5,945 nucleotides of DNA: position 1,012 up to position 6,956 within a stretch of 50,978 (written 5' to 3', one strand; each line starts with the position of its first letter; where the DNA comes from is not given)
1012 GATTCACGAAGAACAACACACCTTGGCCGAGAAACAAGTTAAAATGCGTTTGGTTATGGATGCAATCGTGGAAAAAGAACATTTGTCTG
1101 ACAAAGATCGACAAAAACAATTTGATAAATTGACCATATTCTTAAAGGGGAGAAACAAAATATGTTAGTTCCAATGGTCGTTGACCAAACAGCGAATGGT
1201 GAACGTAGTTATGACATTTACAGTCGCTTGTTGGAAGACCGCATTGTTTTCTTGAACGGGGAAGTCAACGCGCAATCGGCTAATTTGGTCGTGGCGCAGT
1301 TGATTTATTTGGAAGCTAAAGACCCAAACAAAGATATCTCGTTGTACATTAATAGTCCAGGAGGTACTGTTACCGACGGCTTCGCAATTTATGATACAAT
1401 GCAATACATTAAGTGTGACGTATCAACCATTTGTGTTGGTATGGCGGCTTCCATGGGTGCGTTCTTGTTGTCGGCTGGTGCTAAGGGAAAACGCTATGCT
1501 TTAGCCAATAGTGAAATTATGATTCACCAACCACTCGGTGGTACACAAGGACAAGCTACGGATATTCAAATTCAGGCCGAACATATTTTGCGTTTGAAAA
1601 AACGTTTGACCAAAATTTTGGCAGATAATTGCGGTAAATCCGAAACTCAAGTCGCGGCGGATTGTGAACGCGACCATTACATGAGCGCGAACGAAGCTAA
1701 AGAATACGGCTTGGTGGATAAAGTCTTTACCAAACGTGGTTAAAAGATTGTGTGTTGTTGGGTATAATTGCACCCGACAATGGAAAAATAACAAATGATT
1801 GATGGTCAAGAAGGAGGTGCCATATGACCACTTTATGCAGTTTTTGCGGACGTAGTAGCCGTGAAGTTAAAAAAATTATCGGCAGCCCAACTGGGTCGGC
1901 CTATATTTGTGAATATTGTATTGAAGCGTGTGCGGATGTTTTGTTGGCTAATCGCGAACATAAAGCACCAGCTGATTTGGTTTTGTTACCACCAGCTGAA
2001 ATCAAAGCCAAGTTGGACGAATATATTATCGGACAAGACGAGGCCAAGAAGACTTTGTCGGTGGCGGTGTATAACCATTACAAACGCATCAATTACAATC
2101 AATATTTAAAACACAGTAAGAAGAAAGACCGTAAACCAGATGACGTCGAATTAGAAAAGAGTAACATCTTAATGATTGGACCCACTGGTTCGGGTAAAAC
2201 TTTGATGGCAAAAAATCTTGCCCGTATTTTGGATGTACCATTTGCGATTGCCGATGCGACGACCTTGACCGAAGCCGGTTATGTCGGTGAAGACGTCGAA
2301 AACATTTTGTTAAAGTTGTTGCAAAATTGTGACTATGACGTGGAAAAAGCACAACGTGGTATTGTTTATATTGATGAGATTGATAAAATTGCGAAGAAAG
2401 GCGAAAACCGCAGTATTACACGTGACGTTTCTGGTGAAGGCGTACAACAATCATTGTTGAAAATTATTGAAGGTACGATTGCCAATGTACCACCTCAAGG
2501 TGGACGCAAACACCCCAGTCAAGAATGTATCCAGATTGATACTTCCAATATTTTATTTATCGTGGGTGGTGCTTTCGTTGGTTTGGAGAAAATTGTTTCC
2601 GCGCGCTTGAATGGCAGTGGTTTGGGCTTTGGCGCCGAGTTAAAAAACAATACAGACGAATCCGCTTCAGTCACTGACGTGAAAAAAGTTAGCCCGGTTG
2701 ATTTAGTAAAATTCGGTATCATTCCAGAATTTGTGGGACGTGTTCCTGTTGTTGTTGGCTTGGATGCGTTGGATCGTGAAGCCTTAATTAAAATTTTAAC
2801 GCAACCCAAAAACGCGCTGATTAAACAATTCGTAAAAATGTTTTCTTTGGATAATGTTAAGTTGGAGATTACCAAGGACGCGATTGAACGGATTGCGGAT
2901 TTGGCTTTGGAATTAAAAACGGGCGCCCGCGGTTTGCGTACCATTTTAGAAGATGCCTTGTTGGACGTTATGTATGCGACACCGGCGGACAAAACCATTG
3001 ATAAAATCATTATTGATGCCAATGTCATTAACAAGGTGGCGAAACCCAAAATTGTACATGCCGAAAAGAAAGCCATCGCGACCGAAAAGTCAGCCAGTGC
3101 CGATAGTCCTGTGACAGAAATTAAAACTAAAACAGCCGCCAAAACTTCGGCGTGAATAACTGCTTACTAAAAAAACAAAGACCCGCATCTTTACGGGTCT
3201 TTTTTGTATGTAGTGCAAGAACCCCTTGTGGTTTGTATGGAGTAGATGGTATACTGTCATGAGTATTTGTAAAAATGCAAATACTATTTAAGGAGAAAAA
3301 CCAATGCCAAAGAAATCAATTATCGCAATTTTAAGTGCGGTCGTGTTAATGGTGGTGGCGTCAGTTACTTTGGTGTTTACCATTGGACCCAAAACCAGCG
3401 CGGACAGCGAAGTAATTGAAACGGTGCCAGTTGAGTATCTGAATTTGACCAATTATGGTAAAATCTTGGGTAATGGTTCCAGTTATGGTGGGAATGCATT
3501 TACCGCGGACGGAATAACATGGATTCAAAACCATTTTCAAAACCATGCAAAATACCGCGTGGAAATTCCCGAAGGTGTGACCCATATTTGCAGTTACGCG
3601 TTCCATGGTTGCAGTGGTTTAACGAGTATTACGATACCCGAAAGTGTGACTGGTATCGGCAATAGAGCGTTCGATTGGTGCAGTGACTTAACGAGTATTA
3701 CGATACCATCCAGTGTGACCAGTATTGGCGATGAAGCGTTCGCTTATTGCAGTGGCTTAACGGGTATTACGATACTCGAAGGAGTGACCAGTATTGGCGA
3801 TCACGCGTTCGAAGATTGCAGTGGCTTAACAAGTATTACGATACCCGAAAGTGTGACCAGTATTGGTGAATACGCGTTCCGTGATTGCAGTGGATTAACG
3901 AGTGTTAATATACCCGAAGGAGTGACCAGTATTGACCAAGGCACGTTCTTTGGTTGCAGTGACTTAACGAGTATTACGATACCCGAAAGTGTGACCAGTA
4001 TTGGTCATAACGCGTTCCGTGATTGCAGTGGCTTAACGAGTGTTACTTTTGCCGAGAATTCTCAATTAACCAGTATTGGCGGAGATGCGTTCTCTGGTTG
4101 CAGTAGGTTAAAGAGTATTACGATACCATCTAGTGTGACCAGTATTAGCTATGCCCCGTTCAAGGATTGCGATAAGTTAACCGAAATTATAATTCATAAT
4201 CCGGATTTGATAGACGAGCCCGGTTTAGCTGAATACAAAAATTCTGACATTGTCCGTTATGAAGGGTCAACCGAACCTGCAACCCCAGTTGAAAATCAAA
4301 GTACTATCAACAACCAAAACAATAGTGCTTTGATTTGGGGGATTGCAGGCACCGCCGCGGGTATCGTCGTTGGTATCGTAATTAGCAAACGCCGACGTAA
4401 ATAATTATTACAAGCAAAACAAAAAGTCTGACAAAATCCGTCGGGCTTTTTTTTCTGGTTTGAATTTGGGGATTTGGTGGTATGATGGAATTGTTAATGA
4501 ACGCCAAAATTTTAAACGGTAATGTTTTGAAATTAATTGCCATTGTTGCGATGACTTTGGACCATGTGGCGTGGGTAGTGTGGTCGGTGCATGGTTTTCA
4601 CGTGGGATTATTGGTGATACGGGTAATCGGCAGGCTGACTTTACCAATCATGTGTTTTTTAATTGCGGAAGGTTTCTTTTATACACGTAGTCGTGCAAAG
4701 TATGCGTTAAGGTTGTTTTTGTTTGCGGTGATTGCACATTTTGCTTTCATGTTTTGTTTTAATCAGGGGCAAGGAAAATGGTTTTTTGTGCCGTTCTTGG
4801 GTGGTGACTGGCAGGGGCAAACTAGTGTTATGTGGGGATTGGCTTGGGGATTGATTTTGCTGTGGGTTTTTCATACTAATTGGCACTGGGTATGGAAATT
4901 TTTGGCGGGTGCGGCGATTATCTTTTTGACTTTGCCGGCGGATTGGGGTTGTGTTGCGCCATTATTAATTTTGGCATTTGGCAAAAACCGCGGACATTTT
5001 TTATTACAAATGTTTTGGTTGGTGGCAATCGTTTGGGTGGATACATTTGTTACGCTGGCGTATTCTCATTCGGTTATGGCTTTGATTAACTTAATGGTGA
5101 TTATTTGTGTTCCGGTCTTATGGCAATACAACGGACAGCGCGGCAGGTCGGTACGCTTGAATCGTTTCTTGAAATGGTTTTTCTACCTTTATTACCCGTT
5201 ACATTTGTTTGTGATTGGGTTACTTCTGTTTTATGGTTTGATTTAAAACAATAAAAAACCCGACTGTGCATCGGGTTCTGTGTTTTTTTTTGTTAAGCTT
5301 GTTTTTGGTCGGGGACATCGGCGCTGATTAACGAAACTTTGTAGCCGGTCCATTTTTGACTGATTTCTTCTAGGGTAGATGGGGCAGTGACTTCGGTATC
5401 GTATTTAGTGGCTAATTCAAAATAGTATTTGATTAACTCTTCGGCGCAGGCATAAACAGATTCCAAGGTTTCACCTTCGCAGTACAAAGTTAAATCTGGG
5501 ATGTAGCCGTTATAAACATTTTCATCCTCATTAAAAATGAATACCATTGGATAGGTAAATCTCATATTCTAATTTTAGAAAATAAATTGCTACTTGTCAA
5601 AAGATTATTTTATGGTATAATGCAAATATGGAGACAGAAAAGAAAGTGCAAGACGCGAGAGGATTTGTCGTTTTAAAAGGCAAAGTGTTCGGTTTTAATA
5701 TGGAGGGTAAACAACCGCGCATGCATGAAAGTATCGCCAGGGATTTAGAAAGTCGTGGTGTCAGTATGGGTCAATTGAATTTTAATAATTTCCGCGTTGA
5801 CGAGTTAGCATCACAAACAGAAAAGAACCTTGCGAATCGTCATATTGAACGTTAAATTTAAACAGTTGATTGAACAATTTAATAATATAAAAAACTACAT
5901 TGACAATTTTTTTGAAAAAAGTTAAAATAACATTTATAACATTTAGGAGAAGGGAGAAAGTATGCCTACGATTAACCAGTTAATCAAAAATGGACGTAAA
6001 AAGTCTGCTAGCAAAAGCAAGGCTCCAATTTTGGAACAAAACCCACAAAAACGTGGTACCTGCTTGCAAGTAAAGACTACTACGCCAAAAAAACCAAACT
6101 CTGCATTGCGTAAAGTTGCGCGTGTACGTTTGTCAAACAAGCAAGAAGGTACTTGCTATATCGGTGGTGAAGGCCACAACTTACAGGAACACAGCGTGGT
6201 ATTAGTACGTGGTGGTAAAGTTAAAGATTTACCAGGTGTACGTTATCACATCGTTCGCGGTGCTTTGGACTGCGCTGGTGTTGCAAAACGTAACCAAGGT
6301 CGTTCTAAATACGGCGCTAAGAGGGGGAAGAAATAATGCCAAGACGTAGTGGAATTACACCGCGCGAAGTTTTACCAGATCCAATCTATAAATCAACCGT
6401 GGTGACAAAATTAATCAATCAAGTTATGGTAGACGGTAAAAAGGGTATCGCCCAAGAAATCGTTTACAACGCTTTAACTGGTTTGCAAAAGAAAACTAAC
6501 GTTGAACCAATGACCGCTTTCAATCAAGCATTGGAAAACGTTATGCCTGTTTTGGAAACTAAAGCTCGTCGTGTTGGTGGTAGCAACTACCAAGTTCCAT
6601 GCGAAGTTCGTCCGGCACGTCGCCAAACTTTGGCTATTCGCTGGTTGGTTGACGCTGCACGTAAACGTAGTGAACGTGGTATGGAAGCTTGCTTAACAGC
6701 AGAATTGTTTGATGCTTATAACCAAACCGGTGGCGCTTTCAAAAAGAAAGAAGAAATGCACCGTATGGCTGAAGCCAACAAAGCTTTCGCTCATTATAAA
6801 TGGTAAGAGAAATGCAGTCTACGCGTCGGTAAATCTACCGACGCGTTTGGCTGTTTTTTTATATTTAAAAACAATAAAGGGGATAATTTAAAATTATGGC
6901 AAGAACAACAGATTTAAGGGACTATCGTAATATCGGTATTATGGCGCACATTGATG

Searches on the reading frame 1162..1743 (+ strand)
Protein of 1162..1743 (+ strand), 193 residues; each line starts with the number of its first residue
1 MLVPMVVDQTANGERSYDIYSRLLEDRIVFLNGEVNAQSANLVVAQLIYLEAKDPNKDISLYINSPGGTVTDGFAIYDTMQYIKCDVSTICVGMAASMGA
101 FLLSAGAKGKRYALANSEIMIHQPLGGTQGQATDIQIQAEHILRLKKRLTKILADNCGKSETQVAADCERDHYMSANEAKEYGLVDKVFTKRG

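Call 16: search_protein_families(library=pfam, proteins=[window:1162-1743:+], max_evalue=0.00001)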
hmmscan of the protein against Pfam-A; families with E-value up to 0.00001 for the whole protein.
window:1162-1743:+ (193 aa): 1 family
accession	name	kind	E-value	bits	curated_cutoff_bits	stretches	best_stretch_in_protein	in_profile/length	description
PF00574.28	CLP_protease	-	1.2e-84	283.2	20.2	1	12-191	2-181/182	Clp protease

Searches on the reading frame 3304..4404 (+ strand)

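Call 16: search_protein_families(library=pfam, proteins=[window:3304-4404:+], max_evalue=0.00001)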
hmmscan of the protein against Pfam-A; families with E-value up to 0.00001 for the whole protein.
window:3304-4404:+ (366 aa): 2 families
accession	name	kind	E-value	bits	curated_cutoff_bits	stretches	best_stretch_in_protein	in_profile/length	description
PF13306.12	LRR_5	-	1e-71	239.2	27.7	2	76-198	6-126/127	BspA type Leucine rich repeat region (6 copies)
PF13855.12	LRR_8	-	2.4e-15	56.5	27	0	230-274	13-56/61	Leucine rich repeat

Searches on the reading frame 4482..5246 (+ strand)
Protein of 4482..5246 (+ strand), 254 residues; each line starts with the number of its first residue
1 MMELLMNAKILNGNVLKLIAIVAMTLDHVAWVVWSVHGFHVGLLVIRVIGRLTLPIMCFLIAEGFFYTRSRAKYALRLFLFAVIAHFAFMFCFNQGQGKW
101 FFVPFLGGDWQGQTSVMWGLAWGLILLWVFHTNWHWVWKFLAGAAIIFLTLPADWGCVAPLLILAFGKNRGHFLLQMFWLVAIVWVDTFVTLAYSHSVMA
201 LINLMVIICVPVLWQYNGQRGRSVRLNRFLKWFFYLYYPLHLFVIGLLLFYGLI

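Call 16: search_protein_families(library=pfam, proteins=[window:4482-5246:+], max_evalue=0.00001)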
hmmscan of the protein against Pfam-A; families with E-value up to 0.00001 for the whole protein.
window:4482-5246:+ (254 aa): 1 family
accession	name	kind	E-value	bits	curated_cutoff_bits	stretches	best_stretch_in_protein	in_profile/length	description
PF05857.17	TraX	-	9e-21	75.2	25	1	13-248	2-216/217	TraX protein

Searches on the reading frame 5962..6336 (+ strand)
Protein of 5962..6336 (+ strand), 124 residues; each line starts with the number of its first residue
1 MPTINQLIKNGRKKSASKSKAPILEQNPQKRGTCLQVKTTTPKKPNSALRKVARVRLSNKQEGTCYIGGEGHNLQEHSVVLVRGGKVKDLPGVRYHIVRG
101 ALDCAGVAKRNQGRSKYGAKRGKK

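Call 88: search_protein_families(library=pfam, proteins=[window:5962-6336:+], max_evalue=0.01)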
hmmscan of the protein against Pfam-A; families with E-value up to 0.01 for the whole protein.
window:5962-6336:+ (124 aa): 1 family
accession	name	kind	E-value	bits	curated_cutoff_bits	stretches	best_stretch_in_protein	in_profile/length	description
PF00164.32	Ribosom_S12_S23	-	2.9e-37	127.2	22.3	1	18-122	2-108/110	Ribosomal protein S12/S23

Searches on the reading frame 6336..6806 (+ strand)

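Call 88: search_protein_families(library=pfam, proteins=[window:6336-6806:+], max_evalue=0.01)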
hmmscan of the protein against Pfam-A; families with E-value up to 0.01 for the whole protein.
window:6336-6806:+ (156 aa): 1 family
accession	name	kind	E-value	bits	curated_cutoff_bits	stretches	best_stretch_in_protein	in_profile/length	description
PF00177.27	Ribosomal_S7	-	3.2e-63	212.2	24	1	3-149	2-148/148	Ribosomal protein S7p/S5e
